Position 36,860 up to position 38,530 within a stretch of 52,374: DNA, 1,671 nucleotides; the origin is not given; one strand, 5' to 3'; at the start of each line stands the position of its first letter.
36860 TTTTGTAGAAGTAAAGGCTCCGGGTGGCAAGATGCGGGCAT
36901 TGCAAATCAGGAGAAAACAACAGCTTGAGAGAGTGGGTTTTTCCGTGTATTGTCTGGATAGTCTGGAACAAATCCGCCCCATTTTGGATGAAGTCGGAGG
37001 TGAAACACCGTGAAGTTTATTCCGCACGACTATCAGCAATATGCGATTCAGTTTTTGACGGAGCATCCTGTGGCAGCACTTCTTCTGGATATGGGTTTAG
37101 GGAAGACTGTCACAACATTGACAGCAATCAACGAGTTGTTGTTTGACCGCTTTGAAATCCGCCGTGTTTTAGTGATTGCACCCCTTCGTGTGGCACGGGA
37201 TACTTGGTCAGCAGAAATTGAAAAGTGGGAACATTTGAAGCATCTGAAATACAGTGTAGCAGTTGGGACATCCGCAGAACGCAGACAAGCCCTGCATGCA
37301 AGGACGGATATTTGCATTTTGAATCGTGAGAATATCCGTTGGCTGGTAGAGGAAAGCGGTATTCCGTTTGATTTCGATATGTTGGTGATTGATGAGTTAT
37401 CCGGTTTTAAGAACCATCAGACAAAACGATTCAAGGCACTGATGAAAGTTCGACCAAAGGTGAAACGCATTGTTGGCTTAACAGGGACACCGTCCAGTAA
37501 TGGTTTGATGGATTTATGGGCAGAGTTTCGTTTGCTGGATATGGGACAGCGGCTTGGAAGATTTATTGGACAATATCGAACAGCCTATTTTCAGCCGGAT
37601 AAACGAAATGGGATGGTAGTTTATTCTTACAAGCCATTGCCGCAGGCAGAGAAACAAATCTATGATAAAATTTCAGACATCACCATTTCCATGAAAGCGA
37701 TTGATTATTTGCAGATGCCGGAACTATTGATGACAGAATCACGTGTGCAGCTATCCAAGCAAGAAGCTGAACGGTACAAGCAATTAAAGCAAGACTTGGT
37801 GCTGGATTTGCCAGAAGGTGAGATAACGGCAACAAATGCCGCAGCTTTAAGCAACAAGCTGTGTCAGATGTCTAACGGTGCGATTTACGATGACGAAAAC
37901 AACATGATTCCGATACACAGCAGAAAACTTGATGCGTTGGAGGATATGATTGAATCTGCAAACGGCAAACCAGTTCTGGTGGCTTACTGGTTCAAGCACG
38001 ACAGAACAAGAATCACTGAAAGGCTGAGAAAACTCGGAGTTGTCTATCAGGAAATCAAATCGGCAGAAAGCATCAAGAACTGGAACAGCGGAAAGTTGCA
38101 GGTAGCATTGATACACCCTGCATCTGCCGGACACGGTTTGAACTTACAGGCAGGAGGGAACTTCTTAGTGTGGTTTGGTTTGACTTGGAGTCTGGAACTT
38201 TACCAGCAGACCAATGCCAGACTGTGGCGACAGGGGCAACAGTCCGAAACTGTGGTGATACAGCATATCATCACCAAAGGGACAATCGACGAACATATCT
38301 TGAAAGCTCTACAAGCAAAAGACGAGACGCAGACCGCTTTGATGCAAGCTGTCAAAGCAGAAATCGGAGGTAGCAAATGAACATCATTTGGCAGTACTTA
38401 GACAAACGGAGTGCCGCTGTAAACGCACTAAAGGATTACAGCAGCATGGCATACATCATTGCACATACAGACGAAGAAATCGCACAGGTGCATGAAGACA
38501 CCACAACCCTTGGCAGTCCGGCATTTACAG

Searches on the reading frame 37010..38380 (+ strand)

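Call 13: search_protein_families(library=phrogs, proteins=[window:37010-38380:+], max_evalue=0.01)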
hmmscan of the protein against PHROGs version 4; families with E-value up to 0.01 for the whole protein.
window:37010-38380:+ (456 aa): 10 families
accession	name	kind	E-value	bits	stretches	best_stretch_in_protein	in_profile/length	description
phrog_62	-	DNA, RNA and nucleotide metabolism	5.7e-170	568.8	1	1-454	693-1142/1881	DNA helicase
phrog_11354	-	unknown function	2.7e-52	176.3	1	349-455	8-115/116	-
phrog_16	-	DNA, RNA and nucleotide metabolism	8.3e-15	55.1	1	1-432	269-611/986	DNA helicase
phrog_29996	-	unknown function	1e-13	51.2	2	26-177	749-891/1189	-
phrog_11801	-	other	1e-11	43.8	1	357-447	1406-1495/2269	DNA methyltransferase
phrog_23807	-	unknown function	1e-09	37.8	2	371-428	595-652/1053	-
phrog_1685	-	unknown function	2.1e-09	36.2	1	357-451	1462-1555/2278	-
phrog_24008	-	DNA, RNA and nucleotide metabolism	0.00016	20.7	1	24-176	500-648/1006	helicase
phrog_21007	-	other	0.0065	15.6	1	361-452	72-162/857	DNA methyltransferase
phrog_7791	-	unknown function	0.0097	17.2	0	408-450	11-53/85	-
